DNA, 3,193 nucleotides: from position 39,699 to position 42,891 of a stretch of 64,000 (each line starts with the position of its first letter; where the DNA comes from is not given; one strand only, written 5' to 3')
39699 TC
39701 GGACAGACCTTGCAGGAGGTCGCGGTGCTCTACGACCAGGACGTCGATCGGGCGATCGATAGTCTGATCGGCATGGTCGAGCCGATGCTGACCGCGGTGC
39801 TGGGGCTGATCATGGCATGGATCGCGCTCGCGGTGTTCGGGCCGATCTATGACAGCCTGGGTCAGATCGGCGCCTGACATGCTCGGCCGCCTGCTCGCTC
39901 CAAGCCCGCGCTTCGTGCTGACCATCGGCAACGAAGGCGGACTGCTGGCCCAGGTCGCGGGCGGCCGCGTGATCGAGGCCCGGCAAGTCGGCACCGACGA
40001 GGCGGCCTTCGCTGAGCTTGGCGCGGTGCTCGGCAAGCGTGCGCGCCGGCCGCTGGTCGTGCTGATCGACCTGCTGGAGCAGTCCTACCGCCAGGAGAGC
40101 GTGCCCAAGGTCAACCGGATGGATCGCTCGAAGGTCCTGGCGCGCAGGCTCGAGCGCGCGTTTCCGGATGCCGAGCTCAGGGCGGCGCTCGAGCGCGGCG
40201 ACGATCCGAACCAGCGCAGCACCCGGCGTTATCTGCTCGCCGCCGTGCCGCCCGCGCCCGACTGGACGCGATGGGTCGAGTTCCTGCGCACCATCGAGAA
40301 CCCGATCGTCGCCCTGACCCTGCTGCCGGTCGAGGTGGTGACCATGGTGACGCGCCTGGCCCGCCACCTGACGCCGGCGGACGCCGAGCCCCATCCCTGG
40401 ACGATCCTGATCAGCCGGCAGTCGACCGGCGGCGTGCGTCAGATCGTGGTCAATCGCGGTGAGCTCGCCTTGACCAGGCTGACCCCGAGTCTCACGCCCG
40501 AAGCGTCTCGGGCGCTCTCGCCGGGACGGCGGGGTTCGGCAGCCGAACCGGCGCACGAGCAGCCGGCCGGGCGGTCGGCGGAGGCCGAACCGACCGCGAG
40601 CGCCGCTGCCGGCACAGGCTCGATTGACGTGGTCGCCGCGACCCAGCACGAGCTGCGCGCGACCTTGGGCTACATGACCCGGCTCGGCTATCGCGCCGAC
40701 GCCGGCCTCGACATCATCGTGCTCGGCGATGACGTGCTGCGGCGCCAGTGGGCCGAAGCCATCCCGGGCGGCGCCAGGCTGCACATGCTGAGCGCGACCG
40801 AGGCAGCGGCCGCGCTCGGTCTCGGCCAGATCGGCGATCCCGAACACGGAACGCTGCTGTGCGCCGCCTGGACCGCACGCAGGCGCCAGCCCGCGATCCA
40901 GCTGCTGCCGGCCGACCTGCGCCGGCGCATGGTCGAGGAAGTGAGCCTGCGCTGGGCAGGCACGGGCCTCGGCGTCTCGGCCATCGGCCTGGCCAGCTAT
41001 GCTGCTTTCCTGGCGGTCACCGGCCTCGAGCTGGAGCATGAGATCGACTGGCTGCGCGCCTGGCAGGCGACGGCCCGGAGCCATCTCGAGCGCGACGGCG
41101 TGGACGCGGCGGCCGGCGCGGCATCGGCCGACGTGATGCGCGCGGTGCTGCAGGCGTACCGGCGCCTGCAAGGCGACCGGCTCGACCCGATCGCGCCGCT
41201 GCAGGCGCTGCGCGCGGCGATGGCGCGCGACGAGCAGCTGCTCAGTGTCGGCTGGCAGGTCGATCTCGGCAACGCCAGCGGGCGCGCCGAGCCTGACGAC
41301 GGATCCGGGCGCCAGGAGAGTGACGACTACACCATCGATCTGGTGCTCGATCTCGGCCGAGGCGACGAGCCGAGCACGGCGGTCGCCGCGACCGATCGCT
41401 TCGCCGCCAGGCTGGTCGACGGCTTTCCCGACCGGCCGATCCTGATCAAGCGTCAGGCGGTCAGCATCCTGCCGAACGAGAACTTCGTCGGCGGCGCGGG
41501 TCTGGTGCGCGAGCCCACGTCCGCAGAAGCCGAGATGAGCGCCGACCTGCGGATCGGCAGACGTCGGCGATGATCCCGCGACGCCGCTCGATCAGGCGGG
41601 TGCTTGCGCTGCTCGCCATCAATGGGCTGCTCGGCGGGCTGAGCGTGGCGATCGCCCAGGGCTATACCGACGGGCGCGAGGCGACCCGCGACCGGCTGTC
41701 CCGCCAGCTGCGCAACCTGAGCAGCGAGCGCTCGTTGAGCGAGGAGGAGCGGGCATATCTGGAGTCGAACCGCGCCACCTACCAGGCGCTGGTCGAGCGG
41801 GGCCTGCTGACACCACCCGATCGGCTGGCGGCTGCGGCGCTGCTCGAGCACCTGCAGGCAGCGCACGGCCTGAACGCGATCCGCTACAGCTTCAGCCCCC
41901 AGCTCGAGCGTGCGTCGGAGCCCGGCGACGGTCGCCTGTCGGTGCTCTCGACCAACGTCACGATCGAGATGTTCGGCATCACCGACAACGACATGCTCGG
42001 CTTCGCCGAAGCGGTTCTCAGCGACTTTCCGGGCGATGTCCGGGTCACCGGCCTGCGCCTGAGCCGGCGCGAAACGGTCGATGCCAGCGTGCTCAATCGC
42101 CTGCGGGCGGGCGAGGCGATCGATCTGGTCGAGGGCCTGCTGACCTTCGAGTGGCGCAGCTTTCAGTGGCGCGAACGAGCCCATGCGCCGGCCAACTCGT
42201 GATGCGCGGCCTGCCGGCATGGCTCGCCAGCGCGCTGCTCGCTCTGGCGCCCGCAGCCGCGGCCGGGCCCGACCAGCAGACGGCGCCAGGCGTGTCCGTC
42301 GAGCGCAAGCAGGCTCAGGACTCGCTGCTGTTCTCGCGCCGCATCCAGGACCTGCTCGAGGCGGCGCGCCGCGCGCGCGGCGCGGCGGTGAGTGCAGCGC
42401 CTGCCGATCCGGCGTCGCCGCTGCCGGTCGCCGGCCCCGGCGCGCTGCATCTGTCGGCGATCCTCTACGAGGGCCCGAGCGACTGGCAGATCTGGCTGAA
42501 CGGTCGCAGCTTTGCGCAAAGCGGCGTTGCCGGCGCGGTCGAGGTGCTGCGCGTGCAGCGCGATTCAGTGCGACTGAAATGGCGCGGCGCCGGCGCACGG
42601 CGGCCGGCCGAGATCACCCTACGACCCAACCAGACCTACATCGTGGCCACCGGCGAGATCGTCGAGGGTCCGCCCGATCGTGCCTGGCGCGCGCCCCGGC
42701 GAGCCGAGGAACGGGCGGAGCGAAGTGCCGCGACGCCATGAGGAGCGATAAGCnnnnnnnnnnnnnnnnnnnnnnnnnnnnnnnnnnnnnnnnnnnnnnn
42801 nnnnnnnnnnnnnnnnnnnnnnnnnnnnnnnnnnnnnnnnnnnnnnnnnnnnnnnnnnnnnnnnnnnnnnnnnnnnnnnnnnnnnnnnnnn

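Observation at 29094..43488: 14-kb type IV pilus / MSHA-like cluster with an ABC-2 exporter built into its operons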

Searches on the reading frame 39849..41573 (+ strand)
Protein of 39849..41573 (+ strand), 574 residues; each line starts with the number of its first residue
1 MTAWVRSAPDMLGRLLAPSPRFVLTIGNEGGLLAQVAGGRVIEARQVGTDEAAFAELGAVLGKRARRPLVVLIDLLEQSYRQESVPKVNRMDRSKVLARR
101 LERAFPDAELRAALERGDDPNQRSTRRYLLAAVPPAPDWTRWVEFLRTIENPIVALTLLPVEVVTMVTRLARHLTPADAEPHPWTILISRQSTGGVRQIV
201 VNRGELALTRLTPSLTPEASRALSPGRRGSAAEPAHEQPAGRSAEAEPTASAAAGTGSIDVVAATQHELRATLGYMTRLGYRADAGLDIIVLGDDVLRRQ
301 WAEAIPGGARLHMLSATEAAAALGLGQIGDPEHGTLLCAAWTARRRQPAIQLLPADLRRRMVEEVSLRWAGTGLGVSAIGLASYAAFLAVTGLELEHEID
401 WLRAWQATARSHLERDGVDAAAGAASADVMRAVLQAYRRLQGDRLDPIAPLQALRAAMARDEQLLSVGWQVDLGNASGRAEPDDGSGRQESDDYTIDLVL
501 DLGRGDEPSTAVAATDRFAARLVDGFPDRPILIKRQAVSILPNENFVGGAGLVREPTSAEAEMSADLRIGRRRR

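Call 4: search_protein_families(library=pfam, proteins=[window:39849-41573:+], max_evalue=0.01)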
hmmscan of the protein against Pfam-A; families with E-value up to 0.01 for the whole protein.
window:39849-41573:+ (574 aa): 0 families

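Call 6: search_protein_families(library=ncbifam, proteins=[window:39849-41573:+], max_evalue=0.01)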
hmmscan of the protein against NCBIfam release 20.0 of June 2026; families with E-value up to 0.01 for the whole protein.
window:39849-41573:+ (574 aa): 0 families

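Call 39: find_homologous_proteins(query=window:39879-41570:+)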
Query window:39879-41570:+ (564 aa): 27 proteins with E <= 0.001 among 8000 candidates.
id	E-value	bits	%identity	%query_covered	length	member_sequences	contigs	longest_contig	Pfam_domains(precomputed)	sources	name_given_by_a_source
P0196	0.0e+0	1081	91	100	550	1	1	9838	-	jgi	jgi:hypothetical protein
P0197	1.4e-223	762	65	100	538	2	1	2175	-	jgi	jgi:hypothetical protein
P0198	1.5e-163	564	53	100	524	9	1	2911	-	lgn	-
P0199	1.0e-159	551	54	99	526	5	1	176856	-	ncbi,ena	-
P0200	4.3e-157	542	53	99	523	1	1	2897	-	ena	-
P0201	4.4e-148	512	51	100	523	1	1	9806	-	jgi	jgi:hypothetical protein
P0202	1.5e-147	511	51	100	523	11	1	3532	-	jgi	jgi:hypothetical protein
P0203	2.0e-144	500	50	100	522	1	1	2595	-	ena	-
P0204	4.2e-142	493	50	100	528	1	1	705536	-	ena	-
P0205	5.7e-142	492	49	100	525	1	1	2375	-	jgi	jgi:hypothetical protein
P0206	7.8e-142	492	48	99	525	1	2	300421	-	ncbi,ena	-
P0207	1.8e-140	487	48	100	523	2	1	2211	-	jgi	jgi:hypothetical protein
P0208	2.4e-140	487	50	100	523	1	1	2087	-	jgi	jgi:hypothetical protein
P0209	1.6e-139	484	47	100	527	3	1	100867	-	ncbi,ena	-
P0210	2.0e-139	484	49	100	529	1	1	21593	-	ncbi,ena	-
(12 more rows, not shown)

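Call 42: search_solved_structures(query=A7, max_evalue=10)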
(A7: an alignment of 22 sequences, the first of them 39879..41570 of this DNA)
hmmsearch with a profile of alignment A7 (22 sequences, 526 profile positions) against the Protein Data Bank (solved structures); distinct sequences matched with E-value up to 10: 0.
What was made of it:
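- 39879..41573 (+): PilM-like cytoplasmic actin-fold domain, then a TM helix, then a periplasmic ferredoxin-like domain. This is the GspL-like (PilM-PilN fusion) architecture. No sequence-level family (calls 4, 6, 42).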

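Call 59: predict_structure(alignment_id=A7)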
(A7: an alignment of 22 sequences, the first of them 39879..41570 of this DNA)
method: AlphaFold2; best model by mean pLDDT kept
length: 564 residues; sequences in the alignment: 22
mean_pLDDT: 68.6   pTM: 0.58
mean pLDDT of the five models: 68.6, 63.1, 62.5, 58.7, 56.7
residues with pLDDT >= 90: 115; 70-90: 219; 50-70: 67; < 50: 163
segments of 3 or more residues with pLDDT < 50: 1-4, 206-248, 361-434, 463-481, 529-551
pLDDT, mean of each block of 10 residues (from residue 1): 58 86 86 87 92 89 81 89 90 90 88 90 80 90 92 94 91 92 81 90 54 34 34 30 38 81 86 87 78 69 89 82 79 88 87 67 36 34 37 42 38 38 43 52 67 61 41 37 68 64 81 83 68 28 29 72 72
secondary structure, 60 per line:
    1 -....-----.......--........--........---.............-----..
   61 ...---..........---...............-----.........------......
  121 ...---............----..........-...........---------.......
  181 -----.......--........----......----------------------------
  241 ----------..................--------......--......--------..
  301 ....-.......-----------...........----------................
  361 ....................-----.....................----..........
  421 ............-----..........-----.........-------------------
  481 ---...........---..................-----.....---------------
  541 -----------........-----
elements in order: H2-5 E11-17 E20-27 E30-37 H41-53 E59-63 E70-76 H80-94 E100-108 E115-123 H127-138 E143-148 H149-152 H154-164 E174-180 E186-192 E195-202 H207-212 H251-268 E277-282 H285-290 E299-304 H306-312 H324-334 H345-380 H386-406 H411-432 H438-447 E453-461 E484-494 H498-515 E521-525 E552-559
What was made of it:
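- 39879..41573 (+): AF2 model: N-terminal domain pLDDT ~85-90, overall 68.6 (call 59).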

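Call 63: fold_search(model_id=the predicted structure, library=pdb)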
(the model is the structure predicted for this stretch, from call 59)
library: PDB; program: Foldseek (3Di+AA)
matches with E <= 10: 882; with E <= 0.001: 54
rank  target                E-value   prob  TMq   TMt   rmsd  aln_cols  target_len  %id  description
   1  5eoy_A                1.5e-09  1.00  0.33  0.48   9.5       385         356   13  Pseudomonas aeruginosa SeMet-PilM bound to ADP (released 2016-04-27)
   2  5eoy_B                1.6e-09  1.00  0.36  0.53   8.5       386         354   14  Pseudomonas aeruginosa SeMet-PilM bound to ADP (released 2016-04-27)
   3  5eox_B                2.6e-09  1.00  0.36  0.53   8.2       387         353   14  Pseudomonas aeruginosa PilM bound to ADP (released 2016-04-27)
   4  5eq6_A                2.8e-09  1.00  0.35  0.51   8.4       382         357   13  Pseudomonas aeruginosa PilM bound to AMP-PNP (released 2016-04-27)
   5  5eou_A                3.9e-09  1.00  0.39  0.60   7.6       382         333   14  Pseudomonas aeruginosa PilM:PilN1-12 bound to ATP (released 2016-04-27)
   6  5eq6_B                8.1e-09  1.00  0.36  0.53   8.4       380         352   13  Pseudomonas aeruginosa PilM bound to AMP-PNP (released 2016-04-27)
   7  3hrg                  8.6e-09  1.00  0.28  0.52   6.9       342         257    9  Crystal structure of Bacteroides thetaiotaomicron BT_3980, protein with actin-like ATPase fold and unknown function (NP_ (released 2009-06-23)
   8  4a2a_A                9.7e-09  1.00  0.32  0.44  10.5       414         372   11  Thermotoga maritima FtsA:FtsZ(336-351) (released 2012-04-25)
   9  5eou_B                1.1e-08  1.00  0.40  0.61   7.2       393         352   13  Pseudomonas aeruginosa PilM:PilN1-12 bound to ATP (released 2016-04-27)
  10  4a2b                  1.1e-08  1.00  0.32  0.43  10.4       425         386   11  Thermotoga maritima FtsA with ATP gamma S (released 2012-04-25)
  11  1e4f                  2.7e-08  1.00  0.31  0.42  10.6       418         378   11  FtsA (apo form) from Thermotoga maritima (released 2000-10-18)
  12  3wt0_D                3.0e-08  1.00  0.35  0.48   8.1       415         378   11  Crystal Structure Analysis of Cell Division Protein (released 2015-04-29)
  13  2ych_A                3.8e-08  1.00  0.37  0.58   6.2       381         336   15  PilM-PilN type IV pilus biogenesis complex (released 2011-05-11)
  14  5eox_A                4.0e-08  1.00  0.36  0.53   8.2       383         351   14  Pseudomonas aeruginosa PilM bound to ADP (released 2016-04-27)
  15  3wqu_B                4.5e-08  1.00  0.33  0.47  10.4       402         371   12  Staphylococcus aureus FtsA complexed with ATP (released 2014-10-08)
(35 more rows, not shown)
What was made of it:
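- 39879..41573 (+): Foldseek: PilM 5eoy E = 1.5e-9; also FtsA and EpsL/GspL cytoplasmic domains (call 63).
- Checked: Its model matches PilM, FtsA and EpsL/GspL (call 63).
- The 39879-41573 protein has the GspL-like fused architecture (calls 59, 63).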

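Call 83: find_encoding_contigs(protein=P0196, flank=10000, max_places=1)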
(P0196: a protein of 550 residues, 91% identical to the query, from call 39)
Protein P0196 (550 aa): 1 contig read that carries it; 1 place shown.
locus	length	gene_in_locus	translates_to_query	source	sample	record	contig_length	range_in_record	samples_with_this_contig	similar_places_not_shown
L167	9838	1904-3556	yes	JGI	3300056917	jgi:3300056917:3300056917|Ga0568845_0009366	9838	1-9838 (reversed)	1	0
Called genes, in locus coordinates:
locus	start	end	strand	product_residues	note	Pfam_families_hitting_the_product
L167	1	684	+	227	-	?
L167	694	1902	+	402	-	PF28597:T2SSF_N, PF00482:T2SSF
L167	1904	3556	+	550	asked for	-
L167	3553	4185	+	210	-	-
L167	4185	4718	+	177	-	-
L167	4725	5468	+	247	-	PF00005:ABC_tran, PF13304:AAA_21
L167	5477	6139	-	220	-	-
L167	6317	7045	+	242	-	PF00596:Aldolase_II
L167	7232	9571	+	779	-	PF01315:Ald_Xan_dh_C, PF02738:MoCoBD_1, PF20256:MoCoBD_2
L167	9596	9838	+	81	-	?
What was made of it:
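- The closest relative L167 keeps the full downstream order (call 83).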

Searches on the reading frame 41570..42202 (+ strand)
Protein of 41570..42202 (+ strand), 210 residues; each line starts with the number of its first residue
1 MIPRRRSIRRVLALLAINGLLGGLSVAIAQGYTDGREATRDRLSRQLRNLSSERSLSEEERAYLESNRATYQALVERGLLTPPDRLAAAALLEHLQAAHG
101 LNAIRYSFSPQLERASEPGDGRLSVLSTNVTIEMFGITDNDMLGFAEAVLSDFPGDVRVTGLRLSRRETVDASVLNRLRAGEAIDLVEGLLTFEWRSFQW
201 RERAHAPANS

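Call 5: search_protein_families(library=pfam, proteins=[window:41570-42202:+], max_evalue=0.01)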
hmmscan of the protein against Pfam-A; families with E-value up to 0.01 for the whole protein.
window:41570-42202:+ (210 aa): 0 families

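Call 7: search_protein_families(library=ncbifam, proteins=[window:41570-42202:+], max_evalue=0.01)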
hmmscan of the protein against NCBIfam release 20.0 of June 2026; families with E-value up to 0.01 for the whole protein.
window:41570-42202:+ (210 aa): 1 family
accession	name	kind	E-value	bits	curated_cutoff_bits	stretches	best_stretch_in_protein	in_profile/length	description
NF040576.1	T2SS_GspM_XpsM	equivalog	0.0039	16.8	60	1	11-125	2-118/180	type II secretion system protein GspM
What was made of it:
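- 41570..42202 (+): PilO/GspM-like bitopic protein (N-terminal TM, coiled coil, C-terminal domain). Weak GspM hit, E = 0.004 (call 7).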

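Call 87: search_solved_structures(query=A11, max_evalue=10)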
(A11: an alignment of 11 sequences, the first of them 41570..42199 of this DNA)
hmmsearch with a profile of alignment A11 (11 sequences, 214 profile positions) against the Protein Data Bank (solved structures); distinct sequences matched with E-value up to 10: 55.
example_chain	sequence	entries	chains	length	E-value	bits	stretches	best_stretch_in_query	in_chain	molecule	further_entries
8qox_B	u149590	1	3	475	0.0025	20.8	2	27-81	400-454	Conserved membrane protein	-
2v1y_B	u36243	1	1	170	0.24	14.4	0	44-80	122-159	PHOSPHATIDYLINOSITOL 3-KINASE REGULATORY SUBUNIT ALPHA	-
3csx_A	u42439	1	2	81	0.24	14.3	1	40-102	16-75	Putative uncharacterized protein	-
6gy6_A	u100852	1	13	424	0.25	14.3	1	38-81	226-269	XaxA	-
2reh_A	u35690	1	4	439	0.29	14.1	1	37-118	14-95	Nitroalkane oxidase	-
2c0u_A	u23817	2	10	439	0.29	14.1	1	37-118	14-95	NITROALKANE OXIDASE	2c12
2zaf_A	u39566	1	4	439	0.29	14.1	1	37-118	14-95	Nitroalkane oxidase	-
3d9f_A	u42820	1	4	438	0.3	14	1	37-118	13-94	Nitroalkane oxidase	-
1wpa_A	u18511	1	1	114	0.3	14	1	37-78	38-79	Occludin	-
3d9d_A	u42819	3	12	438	0.3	14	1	37-118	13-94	Nitroalkane oxidase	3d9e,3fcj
3d9g_A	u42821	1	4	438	0.3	14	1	37-118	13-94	Nitroalkane oxidase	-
9tlt_A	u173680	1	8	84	0.32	13.9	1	31-66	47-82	Sc-apCC-2-KLHL20-4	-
2x7a_A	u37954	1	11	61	0.32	13.9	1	26-69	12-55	BONE MARROW STROMAL ANTIGEN 2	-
3g7c_A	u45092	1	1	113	0.34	13.9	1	37-78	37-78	Occludin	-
3sja_C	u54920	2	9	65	0.39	13.6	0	35-58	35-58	Golgi to ER traffic protein 1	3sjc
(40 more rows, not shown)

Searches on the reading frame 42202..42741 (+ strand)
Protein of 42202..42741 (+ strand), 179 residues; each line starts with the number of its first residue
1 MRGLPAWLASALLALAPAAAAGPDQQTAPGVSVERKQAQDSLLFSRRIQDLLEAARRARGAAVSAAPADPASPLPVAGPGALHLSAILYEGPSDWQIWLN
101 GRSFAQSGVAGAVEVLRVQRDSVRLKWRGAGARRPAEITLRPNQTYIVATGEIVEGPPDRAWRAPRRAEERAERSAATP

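Call 5: search_protein_families(library=pfam, proteins=[window:42202-42741:+], max_evalue=0.01)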
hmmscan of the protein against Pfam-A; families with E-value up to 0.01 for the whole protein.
window:42202-42741:+ (179 aa): 0 families

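Call 7: search_protein_families(library=ncbifam, proteins=[window:42202-42741:+], max_evalue=0.01)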
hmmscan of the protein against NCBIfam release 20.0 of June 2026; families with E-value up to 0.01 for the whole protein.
window:42202-42741:+ (179 aa): 0 families

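Call 51: search_solved_structures(query=A9, max_evalue=10)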
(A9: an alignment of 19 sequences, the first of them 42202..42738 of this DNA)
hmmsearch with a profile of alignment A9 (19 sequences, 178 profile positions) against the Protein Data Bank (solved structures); distinct sequences matched with E-value up to 10: 7.
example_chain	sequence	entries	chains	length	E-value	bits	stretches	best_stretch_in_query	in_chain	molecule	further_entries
4o9b_A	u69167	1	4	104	0.62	13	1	39-99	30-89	Stromal interaction molecule 1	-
9mgw_3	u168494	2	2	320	0.76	12.7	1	17-74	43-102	LHCA3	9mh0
6yel_A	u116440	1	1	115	1.2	12.1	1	39-98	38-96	Stromal interaction molecule 1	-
9o19_W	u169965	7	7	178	1.2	12.1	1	23-93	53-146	ATP synthase subunit delta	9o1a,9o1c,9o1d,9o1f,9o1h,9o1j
2zzs_A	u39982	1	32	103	2.1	11.3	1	1-46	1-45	Cytochrome c554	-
7ls1_j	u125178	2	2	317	8.1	9.4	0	17-52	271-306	60S acidic ribosomal protein P0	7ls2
8x9y_Z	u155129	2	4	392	8.9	9.3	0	21-58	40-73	Tri1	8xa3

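Call 64: search_protein_families(library=pfam, alignment_id=A9, max_evalue=1)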
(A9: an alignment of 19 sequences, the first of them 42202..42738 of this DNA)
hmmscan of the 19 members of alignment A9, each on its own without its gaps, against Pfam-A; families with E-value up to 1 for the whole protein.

A. member 1, window:42202-42738:+ (179 aa): 1 family
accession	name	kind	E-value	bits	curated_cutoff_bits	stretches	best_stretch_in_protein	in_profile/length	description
PF22769.1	DCD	-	0.081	13.5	27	1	134-160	67-93/153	dCTP deaminase-like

B. families by the number of members that match (of 19 scanned): 8 families
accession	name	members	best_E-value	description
PF15727.10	DUF4678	1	0.038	Domain of unknown function (DUF4678)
PF12325.13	TMF_TATA_bd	1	0.04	TATA element modulatory factor 1 TATA binding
PF12146.15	Hydrolase_4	1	0.045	Serine aminopeptidase, S33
PF04977.20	DivIC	1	0.067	Septum formation initiator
PF11679.13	DUF3275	1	0.067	Protein of unknown function (DUF3275)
PF22769.1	DCD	1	0.081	dCTP deaminase-like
PF17531.7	O_Spanin_T7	1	0.14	Spanin, outer lipoprotein subunit T7-like virus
PF04625.18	DEC-1_N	1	0.53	DEC-1 protein, N-terminal region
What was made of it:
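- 42202..42741 (+): SecUnk: a small secreted protein with a conserved C-terminal segment. It sits in the PilP/GspC/MshK position and lies immediately upstream of the ABC ATPase in most loci. No Pfam or PDB match (calls 5, 7, 51, 64).
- Tried and rejected: A Pfam scan of 19 SecUnk orthologues gave nothing (call 64), so the PilP/MshK idea remains positional only.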
